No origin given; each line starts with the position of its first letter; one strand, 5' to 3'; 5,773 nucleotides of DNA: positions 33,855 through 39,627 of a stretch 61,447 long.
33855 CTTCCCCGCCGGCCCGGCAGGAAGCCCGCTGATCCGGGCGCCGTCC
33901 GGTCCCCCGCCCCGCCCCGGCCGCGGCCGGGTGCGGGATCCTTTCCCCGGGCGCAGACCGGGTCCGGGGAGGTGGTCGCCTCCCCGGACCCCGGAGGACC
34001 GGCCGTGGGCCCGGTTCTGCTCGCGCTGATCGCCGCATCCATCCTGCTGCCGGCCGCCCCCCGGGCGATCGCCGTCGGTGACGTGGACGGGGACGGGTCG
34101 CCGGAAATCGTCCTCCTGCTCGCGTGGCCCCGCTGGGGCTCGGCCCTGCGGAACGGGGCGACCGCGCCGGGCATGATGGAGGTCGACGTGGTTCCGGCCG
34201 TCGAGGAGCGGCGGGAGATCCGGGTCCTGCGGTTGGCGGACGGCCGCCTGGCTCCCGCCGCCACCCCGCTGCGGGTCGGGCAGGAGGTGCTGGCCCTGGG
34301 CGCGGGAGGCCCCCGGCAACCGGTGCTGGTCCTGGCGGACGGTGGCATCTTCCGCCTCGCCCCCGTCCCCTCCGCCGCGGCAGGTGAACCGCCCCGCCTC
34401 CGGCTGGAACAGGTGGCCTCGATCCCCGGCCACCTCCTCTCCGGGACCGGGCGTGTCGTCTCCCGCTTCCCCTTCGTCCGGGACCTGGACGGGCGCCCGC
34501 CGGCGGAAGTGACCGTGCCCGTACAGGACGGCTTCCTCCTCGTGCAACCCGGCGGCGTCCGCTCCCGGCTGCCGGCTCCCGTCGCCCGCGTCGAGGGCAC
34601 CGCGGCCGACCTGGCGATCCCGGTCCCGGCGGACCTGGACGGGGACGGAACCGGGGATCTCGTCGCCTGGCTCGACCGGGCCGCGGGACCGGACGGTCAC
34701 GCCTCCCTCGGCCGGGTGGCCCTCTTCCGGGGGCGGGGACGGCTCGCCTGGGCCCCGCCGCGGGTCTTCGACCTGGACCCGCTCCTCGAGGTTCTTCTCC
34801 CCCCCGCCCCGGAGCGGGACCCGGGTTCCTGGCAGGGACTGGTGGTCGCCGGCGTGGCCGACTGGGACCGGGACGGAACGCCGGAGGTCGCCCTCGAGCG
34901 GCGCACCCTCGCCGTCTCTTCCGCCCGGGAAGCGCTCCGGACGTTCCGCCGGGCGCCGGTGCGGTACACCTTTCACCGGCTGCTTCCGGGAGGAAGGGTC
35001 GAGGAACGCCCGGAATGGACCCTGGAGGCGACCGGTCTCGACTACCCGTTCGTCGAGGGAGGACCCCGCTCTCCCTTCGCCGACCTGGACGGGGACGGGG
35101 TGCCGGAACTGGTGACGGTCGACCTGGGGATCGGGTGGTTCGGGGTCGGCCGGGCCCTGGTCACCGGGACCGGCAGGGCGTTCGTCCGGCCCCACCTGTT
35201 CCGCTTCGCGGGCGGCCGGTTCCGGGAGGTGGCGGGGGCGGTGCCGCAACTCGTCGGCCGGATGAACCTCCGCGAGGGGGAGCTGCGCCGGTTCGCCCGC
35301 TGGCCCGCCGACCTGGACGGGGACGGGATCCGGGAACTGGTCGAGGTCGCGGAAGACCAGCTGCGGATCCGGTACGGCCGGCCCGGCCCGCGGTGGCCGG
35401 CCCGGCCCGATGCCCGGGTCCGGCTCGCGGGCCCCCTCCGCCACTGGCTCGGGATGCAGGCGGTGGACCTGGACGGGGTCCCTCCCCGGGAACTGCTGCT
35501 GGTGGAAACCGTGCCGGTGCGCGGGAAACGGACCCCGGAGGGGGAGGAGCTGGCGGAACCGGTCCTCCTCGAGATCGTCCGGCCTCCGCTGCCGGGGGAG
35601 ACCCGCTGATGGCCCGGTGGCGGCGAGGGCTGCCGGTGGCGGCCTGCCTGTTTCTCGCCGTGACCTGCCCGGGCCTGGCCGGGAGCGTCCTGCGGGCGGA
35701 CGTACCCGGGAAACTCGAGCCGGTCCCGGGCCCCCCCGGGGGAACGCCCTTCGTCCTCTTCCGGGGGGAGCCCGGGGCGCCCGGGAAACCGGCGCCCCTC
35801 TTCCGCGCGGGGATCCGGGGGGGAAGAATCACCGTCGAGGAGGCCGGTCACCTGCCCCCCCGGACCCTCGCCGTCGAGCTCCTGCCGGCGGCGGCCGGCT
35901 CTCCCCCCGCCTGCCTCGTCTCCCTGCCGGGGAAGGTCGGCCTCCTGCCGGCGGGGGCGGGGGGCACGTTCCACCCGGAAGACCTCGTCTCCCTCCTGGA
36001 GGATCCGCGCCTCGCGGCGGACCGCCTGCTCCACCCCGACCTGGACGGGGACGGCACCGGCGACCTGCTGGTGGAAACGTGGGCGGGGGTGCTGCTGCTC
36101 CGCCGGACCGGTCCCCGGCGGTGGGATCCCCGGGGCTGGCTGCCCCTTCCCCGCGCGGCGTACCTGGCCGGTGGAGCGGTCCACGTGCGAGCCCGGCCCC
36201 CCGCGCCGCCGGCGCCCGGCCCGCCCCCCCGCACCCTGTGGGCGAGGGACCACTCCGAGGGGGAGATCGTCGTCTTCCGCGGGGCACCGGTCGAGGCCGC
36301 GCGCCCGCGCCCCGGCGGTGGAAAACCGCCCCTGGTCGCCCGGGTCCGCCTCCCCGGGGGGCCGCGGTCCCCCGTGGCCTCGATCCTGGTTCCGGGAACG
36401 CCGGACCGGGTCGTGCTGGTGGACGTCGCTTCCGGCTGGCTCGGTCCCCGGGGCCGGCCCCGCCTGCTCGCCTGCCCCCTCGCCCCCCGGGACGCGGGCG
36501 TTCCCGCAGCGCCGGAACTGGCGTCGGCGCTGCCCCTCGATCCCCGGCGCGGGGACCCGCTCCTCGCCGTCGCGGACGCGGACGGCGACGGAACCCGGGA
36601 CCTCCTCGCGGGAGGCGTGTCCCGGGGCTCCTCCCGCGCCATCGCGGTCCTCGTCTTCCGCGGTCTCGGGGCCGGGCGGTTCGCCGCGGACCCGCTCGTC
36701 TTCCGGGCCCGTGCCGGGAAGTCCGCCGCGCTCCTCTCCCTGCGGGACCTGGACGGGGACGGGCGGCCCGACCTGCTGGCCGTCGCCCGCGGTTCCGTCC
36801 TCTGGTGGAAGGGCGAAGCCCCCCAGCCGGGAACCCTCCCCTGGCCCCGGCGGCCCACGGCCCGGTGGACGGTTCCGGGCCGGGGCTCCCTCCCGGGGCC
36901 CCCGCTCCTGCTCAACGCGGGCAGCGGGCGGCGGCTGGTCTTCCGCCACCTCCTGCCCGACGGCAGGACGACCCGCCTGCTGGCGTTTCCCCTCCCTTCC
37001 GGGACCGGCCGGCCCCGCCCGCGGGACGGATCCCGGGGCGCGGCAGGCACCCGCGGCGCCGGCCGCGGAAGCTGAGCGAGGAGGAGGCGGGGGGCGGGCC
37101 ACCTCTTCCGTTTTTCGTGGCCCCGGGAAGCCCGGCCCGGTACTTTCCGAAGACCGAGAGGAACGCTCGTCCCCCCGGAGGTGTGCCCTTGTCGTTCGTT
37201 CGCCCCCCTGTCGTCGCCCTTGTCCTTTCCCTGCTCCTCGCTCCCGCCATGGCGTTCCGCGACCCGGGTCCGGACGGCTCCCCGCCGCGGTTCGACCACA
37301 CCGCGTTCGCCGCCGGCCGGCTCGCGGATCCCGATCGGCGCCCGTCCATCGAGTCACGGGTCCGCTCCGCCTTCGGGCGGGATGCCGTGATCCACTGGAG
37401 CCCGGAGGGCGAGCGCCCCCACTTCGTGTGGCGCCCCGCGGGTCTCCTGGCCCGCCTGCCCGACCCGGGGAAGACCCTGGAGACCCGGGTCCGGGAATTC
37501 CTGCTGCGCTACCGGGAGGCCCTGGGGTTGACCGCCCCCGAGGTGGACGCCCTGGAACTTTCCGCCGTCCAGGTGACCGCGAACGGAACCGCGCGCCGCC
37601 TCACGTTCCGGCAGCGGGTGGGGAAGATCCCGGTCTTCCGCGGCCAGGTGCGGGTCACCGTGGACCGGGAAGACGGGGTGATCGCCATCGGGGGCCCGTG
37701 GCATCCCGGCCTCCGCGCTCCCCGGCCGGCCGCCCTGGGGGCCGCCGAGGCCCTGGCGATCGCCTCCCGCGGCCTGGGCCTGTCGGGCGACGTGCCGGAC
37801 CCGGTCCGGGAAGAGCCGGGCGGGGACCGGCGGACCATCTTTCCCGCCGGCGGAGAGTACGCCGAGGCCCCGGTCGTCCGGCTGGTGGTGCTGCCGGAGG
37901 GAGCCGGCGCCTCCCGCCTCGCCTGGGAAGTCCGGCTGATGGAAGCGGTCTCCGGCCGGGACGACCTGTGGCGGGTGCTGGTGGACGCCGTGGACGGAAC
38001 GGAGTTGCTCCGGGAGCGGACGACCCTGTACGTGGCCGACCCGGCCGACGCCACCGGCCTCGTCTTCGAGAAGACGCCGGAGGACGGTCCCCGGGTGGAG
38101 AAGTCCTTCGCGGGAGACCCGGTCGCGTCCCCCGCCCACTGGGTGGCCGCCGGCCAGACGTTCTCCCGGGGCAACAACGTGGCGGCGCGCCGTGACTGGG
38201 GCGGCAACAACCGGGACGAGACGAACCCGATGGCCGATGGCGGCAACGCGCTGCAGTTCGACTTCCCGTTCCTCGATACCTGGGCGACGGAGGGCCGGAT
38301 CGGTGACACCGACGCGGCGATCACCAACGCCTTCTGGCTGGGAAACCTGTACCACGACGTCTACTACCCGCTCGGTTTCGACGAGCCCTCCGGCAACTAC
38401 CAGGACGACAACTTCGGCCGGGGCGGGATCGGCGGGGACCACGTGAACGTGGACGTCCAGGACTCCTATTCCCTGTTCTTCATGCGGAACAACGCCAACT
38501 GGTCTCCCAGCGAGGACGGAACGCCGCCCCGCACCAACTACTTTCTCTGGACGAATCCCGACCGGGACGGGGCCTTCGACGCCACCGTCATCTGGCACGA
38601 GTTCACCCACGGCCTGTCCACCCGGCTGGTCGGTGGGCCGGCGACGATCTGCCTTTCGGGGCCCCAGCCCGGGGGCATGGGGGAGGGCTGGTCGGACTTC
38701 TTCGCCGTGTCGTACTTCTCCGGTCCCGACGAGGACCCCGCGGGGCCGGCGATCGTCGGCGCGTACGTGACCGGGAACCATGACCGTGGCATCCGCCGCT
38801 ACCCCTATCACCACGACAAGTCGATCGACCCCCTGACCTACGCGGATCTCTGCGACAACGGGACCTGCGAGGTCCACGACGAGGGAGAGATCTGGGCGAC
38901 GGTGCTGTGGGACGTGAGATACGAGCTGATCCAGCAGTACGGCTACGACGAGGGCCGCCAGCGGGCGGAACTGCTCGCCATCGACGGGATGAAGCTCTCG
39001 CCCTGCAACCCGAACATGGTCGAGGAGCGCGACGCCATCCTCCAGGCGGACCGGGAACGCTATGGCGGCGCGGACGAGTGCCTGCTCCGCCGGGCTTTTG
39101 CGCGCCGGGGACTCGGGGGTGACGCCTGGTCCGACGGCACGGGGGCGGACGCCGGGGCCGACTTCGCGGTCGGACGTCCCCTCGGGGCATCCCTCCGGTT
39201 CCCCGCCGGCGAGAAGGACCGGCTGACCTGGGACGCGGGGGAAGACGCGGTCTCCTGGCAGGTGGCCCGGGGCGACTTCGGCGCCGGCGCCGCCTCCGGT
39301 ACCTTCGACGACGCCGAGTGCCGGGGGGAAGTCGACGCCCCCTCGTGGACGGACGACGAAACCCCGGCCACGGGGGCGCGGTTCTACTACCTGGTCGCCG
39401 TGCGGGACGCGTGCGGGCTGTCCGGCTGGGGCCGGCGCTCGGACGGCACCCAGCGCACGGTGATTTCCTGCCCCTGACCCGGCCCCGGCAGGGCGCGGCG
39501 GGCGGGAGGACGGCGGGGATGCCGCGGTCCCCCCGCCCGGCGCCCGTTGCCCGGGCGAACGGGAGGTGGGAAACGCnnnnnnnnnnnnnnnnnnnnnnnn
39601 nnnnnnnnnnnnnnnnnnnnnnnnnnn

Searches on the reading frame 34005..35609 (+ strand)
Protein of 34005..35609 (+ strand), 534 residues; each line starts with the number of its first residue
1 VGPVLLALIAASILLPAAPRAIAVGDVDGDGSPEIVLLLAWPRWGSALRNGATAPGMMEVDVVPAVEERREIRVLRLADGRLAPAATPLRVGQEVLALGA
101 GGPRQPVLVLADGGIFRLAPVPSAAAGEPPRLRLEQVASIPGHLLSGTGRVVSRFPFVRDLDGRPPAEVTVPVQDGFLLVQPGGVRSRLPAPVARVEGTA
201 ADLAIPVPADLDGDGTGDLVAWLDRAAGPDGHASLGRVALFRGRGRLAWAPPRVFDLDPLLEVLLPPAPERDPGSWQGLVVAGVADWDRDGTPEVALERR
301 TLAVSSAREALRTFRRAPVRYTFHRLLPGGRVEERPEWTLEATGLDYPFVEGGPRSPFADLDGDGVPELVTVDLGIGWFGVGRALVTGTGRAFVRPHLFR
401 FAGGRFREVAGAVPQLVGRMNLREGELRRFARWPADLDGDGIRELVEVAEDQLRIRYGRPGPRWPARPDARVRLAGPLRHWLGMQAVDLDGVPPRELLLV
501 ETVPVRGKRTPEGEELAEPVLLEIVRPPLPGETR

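Call 13: search_protein_families(library=pfam, proteins=[window:34005-35609:+], max_evalue=0.001)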
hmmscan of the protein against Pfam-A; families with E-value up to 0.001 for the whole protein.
window:34005-35609:+ (534 aa): 2 families
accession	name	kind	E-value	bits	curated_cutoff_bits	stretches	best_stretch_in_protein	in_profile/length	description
PF13517.12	FG-GAP_3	-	2.8e-15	57.1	26.9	0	210-296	1-60/61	FG-GAP-like repeat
PF01839.29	FG-GAP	-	5.6e-09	36.1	22.1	0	19-36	2-19/37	FG-GAP repeat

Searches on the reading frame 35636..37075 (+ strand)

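Call 13: search_protein_families(library=pfam, proteins=[window:35636-37075:+], max_evalue=0.001)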
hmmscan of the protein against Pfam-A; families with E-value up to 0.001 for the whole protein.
window:35636-37075:+ (479 aa): 2 families
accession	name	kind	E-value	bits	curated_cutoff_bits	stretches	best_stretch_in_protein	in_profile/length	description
PF13517.12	FG-GAP_3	-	1.9e-11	44.8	26.9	1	314-381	1-60/61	FG-GAP-like repeat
PF01839.29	FG-GAP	-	4.3e-07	30.1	22.1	0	368-384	6-22/37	FG-GAP repeat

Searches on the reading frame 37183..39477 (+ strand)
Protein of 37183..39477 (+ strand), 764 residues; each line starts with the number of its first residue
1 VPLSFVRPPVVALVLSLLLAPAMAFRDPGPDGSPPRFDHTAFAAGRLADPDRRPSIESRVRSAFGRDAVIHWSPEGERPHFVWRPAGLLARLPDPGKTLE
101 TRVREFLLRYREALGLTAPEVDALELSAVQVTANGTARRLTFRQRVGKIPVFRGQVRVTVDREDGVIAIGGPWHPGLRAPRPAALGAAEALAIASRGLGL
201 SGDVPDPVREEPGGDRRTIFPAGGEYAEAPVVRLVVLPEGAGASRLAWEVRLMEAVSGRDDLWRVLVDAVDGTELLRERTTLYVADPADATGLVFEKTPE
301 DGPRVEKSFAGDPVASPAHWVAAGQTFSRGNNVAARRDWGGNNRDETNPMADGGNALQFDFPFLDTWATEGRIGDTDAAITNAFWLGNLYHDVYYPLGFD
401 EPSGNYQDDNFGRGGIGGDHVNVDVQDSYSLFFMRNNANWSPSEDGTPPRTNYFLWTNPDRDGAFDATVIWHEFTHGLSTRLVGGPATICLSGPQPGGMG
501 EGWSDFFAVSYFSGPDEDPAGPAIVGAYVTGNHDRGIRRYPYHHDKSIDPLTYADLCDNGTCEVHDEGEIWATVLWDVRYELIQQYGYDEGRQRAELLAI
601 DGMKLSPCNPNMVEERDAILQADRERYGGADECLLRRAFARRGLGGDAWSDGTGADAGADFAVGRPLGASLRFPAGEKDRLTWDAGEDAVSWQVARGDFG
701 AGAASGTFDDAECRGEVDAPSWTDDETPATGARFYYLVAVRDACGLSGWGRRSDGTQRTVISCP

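Call 13: search_protein_families(library=pfam, proteins=[window:37183-39477:+], max_evalue=0.001)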
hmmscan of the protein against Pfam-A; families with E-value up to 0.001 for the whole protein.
window:37183-39477:+ (764 aa): 2 families
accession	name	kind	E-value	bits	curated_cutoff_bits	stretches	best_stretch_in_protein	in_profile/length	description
PF02128.21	Peptidase_M36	-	1.2e-106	357.5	23.3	1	300-648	13-368/368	Fungalysin metallopeptidase (M36)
PF07504.19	FTP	-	0.00097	19.4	21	0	124-171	3-49/51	Fungalysin/Thermolysin Propeptide Motif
